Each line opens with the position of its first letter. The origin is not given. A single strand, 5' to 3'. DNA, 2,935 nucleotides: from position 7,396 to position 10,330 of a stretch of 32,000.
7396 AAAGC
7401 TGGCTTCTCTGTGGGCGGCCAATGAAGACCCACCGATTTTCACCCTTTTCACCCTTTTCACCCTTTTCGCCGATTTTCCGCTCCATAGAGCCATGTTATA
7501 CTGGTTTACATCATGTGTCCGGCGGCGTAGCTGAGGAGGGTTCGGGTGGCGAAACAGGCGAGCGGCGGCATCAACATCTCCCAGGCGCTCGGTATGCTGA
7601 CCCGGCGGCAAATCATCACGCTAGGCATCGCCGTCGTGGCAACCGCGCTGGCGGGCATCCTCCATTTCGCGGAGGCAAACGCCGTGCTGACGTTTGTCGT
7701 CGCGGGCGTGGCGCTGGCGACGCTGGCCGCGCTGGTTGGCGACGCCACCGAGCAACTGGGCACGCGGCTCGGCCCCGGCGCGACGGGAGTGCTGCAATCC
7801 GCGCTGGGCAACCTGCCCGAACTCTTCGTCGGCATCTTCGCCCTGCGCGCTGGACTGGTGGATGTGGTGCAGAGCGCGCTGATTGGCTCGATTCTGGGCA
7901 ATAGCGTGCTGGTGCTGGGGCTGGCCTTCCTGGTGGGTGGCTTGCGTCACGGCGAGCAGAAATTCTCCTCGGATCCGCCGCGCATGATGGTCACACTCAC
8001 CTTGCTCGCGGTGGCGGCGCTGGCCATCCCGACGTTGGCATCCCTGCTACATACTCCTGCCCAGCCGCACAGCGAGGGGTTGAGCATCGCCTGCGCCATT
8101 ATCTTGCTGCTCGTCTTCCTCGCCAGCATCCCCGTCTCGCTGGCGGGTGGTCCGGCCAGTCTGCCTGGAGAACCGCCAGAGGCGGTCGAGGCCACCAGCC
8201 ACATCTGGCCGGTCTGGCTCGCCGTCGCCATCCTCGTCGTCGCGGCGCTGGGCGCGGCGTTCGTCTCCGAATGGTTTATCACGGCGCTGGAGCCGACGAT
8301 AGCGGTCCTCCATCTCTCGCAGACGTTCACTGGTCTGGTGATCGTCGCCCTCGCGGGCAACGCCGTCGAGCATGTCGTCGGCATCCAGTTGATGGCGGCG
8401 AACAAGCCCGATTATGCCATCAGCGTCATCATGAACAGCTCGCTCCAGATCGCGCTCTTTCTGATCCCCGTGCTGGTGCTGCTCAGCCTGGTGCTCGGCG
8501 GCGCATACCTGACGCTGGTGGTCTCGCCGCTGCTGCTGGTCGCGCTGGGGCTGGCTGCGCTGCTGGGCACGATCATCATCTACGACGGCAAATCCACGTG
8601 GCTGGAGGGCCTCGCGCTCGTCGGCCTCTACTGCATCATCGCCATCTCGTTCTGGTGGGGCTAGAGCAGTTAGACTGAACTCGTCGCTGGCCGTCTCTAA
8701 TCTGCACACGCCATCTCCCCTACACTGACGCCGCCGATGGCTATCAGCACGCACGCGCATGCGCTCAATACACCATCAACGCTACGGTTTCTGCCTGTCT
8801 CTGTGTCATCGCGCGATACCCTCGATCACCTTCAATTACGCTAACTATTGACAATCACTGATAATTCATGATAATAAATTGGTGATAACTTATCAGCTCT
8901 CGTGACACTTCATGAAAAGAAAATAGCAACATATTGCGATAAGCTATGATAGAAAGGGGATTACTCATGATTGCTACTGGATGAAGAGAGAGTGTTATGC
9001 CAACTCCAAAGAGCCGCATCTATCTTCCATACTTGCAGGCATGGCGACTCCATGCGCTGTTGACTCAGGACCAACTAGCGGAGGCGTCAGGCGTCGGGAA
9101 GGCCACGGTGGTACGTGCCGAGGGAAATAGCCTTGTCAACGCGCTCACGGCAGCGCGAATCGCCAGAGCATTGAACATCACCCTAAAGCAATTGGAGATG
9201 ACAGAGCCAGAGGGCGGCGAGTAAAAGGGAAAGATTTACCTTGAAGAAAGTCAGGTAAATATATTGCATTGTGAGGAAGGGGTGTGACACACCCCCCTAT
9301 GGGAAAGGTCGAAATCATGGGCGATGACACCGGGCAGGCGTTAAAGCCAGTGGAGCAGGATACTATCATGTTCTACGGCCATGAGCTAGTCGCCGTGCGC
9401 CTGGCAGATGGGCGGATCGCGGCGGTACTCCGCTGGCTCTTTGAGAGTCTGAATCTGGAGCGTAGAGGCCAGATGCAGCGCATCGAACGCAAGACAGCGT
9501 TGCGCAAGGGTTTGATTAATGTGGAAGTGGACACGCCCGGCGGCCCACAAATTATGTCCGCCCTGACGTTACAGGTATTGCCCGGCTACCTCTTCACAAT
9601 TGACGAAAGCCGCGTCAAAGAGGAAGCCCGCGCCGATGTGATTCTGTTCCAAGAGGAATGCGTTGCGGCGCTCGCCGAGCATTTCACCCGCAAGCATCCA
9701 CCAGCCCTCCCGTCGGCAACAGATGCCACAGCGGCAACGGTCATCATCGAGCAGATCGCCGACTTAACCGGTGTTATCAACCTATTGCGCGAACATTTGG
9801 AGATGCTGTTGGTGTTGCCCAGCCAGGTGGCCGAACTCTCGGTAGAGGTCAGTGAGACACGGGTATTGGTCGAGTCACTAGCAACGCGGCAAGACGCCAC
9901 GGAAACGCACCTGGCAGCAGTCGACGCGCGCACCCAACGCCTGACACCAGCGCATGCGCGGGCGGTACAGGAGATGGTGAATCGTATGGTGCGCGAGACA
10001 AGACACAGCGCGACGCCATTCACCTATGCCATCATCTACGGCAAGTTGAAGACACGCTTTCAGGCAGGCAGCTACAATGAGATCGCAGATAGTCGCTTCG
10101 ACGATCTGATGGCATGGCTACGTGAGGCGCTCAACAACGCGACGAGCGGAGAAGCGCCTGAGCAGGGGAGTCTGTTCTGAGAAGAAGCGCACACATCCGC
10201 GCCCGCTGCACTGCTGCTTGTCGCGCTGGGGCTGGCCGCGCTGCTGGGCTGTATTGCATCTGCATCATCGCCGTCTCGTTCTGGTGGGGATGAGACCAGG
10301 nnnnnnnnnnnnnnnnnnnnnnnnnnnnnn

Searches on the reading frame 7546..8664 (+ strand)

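Call 3: search_protein_families(library=pfam, proteins=[window:7546-8664:+], max_evalue=0.1)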
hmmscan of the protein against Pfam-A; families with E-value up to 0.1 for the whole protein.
window:7546-8664:+ (372 aa): 1 family
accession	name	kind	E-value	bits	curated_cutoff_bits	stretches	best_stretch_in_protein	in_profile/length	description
PF01699.29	Na_Ca_ex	-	6.6e-33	114.2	24.9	2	226-370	2-150/151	Sodium/calcium exchanger protein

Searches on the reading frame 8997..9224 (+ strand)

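Call 3: search_protein_families(library=pfam, proteins=[window:8997-9224:+], max_evalue=0.1)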
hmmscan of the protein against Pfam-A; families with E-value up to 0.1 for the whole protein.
window:8997-9224:+ (75 aa): 8 families
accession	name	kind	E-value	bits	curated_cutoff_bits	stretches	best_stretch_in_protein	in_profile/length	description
PF01381.28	HTH_3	-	1.4e-07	31.9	23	1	13-64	1-53/55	Helix-turn-helix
PF13560.12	HTH_31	-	0.00082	20.1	27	1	12-60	5-55/64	Helix-turn-helix domain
PF13443.12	HTH_26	-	0.002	18.7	22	1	23-71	12-62/63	Cro/C1-type HTH DNA-binding domain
PF20432.4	Xre-like-HTH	-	0.0095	16.6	25.8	0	22-57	24-60/63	Antitoxin Xre-like helix-turn-helix domain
PF13384.12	HTH_23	-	0.035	14.4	24.6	0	17-40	12-36/50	Homeodomain-like domain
PF13730.12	HTH_36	-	0.051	13.8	25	0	20-41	24-45/55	Helix-turn-helix domain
PF12802.13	MarR_2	-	0.057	14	27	0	22-41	21-40/61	MarR family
PF00356.27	LacI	-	0.072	13.3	27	1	27-59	5-38/46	Bacterial regulatory proteins, lacI family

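Call 5: search_protein_families(library=padloc, proteins=[window:8997-9224:+], max_evalue=0.1)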
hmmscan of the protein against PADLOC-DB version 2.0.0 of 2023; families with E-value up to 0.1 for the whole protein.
window:8997-9224:+ (75 aa): 7 families
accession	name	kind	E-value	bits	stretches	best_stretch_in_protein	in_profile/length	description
PDLC04133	mad1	-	7.3e-05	21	1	19-46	3-30/60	mads_1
PDLC03946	RmrA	-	0.00088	16.1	1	16-67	10-62/357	-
PDLC02926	HTH_VI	-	0.0032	15.7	1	13-68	6-62/92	-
PDLC03671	Control_protein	-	0.0073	14.5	1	15-66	21-73/84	control protein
PDLC04775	PDC-M69A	-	0.0074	14.8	1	21-66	20-66/113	-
PDLC03949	RmrA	-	0.0076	13.1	1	17-71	11-66/363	-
PDLC04142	capH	-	0.03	13.4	1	13-69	11-68/103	capH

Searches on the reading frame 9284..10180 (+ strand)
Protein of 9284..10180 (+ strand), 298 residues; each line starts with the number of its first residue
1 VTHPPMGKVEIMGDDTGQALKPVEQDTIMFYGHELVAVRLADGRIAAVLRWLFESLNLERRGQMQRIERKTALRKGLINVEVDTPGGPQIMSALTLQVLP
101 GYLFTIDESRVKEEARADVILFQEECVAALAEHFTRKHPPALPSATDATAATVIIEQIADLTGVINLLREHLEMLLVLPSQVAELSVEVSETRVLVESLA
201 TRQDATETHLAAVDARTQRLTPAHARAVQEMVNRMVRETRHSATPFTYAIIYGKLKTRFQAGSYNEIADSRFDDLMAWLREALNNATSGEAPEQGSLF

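Call 3: search_protein_families(library=pfam, proteins=[window:9284-10180:+], max_evalue=0.1)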
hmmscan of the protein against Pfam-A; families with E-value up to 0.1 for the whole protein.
window:9284-10180:+ (298 aa): 4 families
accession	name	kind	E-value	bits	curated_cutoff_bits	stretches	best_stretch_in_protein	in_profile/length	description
PF10547.14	P22_AR_N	-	5.4e-21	75.4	30.7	1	27-137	2-112/115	P22_AR N-terminal domain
PF25472.1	DUF7902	-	0.042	14.5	26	1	146-172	53-79/85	Domain of unknown function (DUF7902)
PF10552.14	ORF6C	-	0.076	13.4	22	0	199-277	12-99/114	ORF6C domain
PF19111.5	DUF5798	-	0.091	13.4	27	0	155-206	21-69/89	Family of unknown function (DUF5798)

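Call 5: search_protein_families(library=padloc, proteins=[window:9284-10180:+], max_evalue=0.1)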
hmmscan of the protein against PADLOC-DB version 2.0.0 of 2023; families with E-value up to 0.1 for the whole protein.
window:9284-10180:+ (298 aa): 0 families

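Call 7: search_protein_families(library=phrogs, proteins=[window:9284-10180:+], max_evalue=0.1)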
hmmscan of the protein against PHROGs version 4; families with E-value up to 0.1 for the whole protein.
window:9284-10180:+ (298 aa): 7 families
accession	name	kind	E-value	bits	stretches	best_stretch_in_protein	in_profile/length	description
phrog_524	-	transcription regulation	5.2e-21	76.9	1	27-138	11-121/317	anti-repressor Ant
phrog_29922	-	unknown function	4.6e-07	30.7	1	26-138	9-122/230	-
phrog_14366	-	unknown function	0.00015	22.8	1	27-130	5-107/122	-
phrog_2812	-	unknown function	0.014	15.9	1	216-280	118-178/288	-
phrog_17822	-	unknown function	0.043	14.1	1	188-285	101-198/267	-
phrog_37230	-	unknown function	0.056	14.7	1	173-239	27-88/92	-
phrog_373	-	transcription regulation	0.061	13.6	1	196-278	211-303/373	anti-repressor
